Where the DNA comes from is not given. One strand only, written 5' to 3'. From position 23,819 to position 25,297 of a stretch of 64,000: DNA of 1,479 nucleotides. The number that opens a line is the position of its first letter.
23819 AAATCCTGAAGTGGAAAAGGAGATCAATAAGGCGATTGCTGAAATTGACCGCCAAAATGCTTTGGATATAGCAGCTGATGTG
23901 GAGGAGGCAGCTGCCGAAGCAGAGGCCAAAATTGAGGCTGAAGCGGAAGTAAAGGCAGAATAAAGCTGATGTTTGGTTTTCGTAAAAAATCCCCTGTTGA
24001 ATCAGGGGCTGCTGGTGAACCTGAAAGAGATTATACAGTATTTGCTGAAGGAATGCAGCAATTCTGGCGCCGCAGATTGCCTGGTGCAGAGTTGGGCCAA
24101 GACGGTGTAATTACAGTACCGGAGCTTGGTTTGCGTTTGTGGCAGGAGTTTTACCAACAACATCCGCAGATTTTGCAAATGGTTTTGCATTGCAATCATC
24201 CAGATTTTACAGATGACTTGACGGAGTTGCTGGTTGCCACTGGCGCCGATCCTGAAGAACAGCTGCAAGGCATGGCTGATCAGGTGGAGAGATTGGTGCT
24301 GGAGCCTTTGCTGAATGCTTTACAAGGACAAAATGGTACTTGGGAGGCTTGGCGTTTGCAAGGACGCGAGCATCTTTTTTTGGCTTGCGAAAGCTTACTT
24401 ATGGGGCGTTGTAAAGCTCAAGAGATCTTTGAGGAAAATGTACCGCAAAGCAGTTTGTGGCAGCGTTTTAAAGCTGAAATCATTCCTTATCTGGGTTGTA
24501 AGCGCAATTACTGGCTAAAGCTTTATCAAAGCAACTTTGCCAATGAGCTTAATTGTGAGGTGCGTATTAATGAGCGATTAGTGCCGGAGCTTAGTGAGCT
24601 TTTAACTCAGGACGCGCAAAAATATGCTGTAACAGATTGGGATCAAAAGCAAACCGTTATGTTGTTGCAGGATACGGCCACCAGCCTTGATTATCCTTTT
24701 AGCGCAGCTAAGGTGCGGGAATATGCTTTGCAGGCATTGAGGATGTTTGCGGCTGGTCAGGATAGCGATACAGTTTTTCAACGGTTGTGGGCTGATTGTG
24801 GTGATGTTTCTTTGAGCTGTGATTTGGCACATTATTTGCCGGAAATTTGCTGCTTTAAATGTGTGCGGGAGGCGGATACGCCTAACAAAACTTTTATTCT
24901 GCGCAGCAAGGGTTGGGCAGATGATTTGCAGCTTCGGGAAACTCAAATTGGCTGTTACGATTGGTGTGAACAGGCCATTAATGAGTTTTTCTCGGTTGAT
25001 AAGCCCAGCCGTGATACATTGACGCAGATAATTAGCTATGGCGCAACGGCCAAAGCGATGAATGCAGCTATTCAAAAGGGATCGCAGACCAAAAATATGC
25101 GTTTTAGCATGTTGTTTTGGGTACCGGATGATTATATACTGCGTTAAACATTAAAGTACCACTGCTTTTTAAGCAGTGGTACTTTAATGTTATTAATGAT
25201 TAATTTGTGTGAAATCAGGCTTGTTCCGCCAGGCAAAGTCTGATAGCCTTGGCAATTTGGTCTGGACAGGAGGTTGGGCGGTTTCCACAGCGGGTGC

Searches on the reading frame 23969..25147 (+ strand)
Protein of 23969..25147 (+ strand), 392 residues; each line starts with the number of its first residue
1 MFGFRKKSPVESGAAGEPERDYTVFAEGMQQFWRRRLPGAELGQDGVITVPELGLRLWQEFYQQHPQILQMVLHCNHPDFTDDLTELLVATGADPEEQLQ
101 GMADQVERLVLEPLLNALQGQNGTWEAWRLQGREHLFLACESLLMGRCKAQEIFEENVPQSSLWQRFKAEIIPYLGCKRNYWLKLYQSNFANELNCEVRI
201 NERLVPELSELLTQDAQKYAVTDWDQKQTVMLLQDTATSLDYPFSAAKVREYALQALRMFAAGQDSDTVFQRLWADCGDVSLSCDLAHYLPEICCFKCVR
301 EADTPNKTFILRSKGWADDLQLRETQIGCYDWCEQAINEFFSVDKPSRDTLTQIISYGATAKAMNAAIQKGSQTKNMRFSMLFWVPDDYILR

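Call 61: search_protein_families(library=pfam, proteins=[window:23969-25147:+], max_evalue=0.00001)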
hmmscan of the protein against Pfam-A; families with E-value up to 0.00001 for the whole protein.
window:23969-25147:+ (392 aa): 1 family
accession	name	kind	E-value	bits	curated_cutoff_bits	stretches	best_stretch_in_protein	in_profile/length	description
PF19875.4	DUF6348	-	1.1e-18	68.4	27.7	1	55-226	14-180/195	Family of unknown function (DUF6348)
